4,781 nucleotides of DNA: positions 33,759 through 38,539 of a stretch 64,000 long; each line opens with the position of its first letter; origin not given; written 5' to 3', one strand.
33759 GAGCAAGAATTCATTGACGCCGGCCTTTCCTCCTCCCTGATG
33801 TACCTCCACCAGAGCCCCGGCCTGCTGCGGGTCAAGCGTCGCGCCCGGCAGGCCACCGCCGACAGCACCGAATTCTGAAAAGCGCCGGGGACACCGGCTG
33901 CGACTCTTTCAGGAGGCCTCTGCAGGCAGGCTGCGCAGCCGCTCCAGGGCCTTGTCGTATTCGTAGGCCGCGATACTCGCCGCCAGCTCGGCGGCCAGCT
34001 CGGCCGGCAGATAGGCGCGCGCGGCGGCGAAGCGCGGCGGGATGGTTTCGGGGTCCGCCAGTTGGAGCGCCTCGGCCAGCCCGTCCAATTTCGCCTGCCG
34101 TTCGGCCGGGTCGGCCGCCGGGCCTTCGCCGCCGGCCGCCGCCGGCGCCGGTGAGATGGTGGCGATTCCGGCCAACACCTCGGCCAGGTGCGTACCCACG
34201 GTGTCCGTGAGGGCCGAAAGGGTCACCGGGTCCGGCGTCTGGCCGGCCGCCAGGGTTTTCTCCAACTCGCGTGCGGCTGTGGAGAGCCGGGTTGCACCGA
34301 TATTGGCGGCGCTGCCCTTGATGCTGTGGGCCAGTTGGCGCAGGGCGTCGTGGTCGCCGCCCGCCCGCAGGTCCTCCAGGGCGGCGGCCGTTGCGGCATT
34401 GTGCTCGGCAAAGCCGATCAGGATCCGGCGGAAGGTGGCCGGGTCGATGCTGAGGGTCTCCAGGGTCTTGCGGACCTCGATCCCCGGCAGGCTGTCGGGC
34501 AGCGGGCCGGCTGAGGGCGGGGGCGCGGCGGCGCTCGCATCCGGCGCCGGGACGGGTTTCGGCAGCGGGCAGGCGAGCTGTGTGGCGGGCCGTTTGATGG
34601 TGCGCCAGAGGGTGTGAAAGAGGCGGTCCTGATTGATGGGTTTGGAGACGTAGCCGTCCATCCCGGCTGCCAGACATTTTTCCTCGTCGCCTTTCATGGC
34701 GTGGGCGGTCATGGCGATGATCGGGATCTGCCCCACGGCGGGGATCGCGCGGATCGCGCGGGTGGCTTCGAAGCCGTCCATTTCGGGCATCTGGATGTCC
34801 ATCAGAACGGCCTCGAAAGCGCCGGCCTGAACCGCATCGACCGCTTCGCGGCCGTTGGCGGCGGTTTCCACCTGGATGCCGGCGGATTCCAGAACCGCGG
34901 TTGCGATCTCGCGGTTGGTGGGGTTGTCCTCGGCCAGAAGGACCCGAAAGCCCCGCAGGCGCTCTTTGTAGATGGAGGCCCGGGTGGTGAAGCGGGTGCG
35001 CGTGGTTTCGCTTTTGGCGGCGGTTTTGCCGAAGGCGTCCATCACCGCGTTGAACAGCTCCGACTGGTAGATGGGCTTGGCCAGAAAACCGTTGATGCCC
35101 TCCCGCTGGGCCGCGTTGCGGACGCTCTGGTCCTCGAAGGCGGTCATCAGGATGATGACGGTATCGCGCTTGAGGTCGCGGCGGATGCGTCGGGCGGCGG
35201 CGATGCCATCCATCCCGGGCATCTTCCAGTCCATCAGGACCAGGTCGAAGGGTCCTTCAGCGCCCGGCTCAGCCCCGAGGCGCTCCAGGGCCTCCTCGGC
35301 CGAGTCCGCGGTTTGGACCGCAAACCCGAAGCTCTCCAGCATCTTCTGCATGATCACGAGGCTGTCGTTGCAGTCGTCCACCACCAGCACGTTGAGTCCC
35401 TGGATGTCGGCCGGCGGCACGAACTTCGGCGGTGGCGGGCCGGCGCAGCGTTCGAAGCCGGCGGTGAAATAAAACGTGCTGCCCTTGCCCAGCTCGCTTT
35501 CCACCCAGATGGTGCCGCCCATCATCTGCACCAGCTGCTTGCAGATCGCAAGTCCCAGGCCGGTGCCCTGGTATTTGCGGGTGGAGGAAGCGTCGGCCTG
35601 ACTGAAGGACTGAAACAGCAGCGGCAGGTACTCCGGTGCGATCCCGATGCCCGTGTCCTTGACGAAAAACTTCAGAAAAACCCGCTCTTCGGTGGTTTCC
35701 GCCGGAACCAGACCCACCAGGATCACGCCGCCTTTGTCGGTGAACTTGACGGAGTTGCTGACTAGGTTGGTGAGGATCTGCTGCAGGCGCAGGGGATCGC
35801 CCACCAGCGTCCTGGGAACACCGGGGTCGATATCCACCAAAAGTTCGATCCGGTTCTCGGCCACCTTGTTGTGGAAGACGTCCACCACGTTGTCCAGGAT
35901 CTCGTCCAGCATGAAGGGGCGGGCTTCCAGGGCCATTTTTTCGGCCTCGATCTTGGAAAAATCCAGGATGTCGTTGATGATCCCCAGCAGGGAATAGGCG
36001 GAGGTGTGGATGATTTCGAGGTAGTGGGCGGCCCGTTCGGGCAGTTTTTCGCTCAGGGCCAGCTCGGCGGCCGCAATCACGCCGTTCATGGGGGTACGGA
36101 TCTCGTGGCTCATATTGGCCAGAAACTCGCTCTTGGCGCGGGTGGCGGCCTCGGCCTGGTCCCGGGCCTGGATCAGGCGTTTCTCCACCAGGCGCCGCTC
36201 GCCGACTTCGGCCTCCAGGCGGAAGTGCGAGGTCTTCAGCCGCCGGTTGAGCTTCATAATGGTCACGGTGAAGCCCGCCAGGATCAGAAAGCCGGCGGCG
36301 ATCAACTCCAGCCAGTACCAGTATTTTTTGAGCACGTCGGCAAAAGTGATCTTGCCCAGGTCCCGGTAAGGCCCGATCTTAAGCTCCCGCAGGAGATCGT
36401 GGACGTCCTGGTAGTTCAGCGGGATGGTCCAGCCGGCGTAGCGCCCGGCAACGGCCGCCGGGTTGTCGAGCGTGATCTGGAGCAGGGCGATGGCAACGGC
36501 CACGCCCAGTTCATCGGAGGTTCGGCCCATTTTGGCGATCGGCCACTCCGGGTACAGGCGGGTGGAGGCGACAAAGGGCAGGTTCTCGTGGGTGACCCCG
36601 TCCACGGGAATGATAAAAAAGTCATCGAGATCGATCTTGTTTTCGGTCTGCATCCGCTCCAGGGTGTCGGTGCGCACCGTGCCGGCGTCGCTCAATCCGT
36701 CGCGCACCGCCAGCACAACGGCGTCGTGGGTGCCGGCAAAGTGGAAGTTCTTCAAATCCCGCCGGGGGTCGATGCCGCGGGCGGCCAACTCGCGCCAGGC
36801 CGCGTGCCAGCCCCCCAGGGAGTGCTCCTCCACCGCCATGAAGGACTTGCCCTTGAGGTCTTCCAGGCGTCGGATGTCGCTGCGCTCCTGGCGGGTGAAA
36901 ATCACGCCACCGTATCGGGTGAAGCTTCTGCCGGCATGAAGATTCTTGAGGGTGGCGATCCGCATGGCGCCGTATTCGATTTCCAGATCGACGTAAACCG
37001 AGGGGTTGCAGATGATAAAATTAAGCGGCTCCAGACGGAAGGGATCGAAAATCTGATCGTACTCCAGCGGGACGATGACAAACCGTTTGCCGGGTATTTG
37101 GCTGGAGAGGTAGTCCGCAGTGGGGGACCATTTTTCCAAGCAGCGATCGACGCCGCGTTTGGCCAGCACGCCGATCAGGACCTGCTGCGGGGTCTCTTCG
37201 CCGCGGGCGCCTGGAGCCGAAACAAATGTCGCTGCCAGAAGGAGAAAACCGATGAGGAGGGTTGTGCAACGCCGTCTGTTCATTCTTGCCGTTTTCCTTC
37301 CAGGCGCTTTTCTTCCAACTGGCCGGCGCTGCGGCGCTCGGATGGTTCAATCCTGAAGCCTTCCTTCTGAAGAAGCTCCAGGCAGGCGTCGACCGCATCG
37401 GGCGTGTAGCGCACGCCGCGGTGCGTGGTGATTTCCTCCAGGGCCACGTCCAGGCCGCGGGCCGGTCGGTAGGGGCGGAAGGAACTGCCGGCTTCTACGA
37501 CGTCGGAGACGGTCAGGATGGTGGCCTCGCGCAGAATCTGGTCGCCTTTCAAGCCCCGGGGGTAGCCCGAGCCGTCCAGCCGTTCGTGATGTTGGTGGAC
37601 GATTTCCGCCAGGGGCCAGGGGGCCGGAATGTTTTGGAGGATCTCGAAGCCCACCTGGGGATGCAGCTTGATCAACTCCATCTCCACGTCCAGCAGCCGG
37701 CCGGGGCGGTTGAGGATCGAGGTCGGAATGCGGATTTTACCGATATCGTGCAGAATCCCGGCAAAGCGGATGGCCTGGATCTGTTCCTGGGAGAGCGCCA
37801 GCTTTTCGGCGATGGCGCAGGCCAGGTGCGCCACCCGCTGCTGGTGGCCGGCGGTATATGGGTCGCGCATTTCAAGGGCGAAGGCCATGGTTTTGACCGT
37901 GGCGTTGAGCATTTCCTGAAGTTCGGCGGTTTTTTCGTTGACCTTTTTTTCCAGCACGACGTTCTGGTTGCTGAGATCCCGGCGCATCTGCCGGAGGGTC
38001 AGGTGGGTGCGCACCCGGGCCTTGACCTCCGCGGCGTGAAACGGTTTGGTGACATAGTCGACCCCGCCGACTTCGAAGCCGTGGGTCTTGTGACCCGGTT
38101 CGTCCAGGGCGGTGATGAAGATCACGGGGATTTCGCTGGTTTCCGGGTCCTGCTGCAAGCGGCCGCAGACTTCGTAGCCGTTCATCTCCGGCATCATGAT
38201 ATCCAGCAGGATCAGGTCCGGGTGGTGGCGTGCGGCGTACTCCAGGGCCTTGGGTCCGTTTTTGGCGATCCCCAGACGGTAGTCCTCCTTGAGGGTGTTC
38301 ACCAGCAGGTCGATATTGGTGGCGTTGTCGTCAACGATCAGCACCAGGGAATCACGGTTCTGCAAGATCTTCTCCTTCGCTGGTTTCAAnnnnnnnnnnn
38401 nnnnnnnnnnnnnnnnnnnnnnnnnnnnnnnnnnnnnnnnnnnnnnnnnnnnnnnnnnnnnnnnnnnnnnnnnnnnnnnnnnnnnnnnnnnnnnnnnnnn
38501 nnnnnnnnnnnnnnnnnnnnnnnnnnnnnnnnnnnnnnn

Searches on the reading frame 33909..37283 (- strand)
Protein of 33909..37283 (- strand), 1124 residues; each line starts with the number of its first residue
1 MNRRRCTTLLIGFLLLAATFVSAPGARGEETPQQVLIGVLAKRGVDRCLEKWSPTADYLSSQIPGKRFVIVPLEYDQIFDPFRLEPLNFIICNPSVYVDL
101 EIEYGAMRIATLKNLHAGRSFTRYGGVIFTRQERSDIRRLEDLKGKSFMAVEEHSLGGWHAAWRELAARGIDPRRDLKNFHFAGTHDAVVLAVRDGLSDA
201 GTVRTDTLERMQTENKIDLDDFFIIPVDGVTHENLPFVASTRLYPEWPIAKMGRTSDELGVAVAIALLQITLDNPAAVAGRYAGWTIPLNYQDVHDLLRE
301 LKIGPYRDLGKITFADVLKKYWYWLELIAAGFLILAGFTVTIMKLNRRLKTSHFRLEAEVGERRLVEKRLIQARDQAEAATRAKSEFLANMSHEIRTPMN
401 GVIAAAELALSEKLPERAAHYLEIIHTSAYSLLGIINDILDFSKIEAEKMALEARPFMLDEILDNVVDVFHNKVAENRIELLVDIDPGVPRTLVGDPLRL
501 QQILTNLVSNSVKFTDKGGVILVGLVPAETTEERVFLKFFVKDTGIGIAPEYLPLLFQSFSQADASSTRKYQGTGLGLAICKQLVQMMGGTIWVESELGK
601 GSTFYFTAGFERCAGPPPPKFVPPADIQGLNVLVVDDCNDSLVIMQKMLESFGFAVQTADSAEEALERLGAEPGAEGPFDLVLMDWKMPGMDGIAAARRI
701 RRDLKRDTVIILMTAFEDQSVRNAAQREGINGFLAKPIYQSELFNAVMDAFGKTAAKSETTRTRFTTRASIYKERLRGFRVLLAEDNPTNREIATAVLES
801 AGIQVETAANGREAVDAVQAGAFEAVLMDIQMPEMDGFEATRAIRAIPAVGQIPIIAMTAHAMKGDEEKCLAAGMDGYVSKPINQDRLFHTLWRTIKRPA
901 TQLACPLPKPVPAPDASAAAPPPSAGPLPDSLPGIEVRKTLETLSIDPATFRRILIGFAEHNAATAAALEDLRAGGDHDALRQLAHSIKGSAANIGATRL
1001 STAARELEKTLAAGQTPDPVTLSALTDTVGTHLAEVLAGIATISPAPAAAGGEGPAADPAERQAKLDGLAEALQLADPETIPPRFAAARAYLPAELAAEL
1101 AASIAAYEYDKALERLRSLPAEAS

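Call 7: search_protein_families(library=pfam, proteins=[window:33909-37283:-])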
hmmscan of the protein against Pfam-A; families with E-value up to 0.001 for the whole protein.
window:33909-37283:- (1124 aa): 6 families
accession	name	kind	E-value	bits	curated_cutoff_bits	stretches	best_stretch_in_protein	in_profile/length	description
PF00072.30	Response_reg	-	9.1e-57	190.5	30.2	2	781-890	1-108/111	Response regulator receiver domain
PF12974.12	Phosphonate-bd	-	2.7e-35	122.3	27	1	37-272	1-218/242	ABC transporter, phosphonate, periplasmic substrate-binding protein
PF02518.31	HATPase_c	-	5e-30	104.6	26.4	1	495-608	1-107/111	Histidine kinase-, DNA gyrase B-, and HSP90-like ATPase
PF00512.31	HisKA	-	2e-21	76.2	26.9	1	383-448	1-66/66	His Kinase A (phospho-acceptor) domain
PF01627.28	Hpt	-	3.8e-12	46.7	24.6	1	958-1024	6-72/84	Hpt domain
PF23198.2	PDE8A_N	-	0.00011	22.5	29.6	0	798-871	30-104/147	PDE8A-like, N-terminal domain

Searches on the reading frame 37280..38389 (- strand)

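Call 7: search_protein_families(library=pfam, proteins=[window:37280-38389:-])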
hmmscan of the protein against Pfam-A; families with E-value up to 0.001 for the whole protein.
window:37280-38389:- (369 aa): 4 families
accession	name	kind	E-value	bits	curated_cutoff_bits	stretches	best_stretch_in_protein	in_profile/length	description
PF13487.12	HD_5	-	1.4e-35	123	27.2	1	168-330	3-168/170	HD domain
PF00072.30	Response_reg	-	1.2e-27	96.7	30.2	1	16-127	1-111/111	Response regulator receiver domain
PF01966.28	HD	-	3.6e-20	72.8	22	1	180-300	2-115/116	HD domain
PF08668.18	HDOD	-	0.00091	19.2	22.9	0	179-227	95-141/196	HDOD domain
